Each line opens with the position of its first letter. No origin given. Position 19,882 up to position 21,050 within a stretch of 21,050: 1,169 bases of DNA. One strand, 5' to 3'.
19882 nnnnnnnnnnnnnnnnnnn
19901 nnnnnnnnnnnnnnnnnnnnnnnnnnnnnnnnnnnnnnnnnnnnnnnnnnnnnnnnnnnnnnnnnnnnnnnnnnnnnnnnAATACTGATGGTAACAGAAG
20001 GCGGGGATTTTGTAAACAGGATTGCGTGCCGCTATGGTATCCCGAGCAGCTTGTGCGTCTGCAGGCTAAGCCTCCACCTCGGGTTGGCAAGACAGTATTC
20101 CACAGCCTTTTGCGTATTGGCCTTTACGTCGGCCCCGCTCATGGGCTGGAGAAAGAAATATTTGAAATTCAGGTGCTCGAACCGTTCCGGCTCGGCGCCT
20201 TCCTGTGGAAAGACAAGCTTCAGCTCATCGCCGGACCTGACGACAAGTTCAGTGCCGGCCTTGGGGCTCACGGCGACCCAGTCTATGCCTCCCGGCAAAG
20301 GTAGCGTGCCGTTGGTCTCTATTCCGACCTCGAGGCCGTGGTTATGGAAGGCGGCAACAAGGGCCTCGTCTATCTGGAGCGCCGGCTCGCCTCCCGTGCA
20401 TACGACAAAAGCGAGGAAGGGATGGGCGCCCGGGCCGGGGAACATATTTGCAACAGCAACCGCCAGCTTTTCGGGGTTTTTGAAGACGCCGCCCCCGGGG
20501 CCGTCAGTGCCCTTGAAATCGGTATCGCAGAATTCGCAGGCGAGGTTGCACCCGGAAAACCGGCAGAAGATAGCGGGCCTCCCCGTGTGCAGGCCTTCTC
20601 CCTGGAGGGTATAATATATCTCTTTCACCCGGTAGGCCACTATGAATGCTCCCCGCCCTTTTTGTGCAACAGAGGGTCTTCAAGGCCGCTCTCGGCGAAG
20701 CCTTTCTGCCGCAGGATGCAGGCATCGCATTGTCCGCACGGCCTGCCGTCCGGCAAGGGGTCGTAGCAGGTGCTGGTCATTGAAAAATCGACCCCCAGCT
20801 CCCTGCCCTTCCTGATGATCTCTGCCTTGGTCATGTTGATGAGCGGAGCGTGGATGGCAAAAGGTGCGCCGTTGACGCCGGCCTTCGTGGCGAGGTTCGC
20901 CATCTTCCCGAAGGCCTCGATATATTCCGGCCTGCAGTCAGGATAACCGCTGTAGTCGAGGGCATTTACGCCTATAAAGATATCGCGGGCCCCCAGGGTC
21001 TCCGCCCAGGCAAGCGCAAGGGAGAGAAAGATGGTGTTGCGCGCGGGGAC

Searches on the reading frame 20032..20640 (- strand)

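Call 91: search_protein_families(library=pfam, proteins=[window:20032-20640:-])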
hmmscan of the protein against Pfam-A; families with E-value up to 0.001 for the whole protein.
window:20032-20640:- (202 aa): 1 family
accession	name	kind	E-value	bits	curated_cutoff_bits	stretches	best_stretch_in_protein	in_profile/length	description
PF04055.27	Radical_SAM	-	1.4e-08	35.6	29.5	1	29-132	5-115/166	Radical SAM superfamily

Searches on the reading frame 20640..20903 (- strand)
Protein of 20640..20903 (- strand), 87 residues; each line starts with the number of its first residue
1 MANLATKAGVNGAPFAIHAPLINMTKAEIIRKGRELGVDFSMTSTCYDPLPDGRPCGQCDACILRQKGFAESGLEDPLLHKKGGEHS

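Call 91: search_protein_families(library=pfam, proteins=[window:20640-20903:-])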
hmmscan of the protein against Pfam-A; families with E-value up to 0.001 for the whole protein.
window:20640-20903:- (87 aa): 1 family
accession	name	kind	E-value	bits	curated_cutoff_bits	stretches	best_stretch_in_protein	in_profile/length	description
PF06508.19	QueC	-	8.5e-21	74.9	22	1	3-72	140-209/210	Queuosine biosynthesis protein QueC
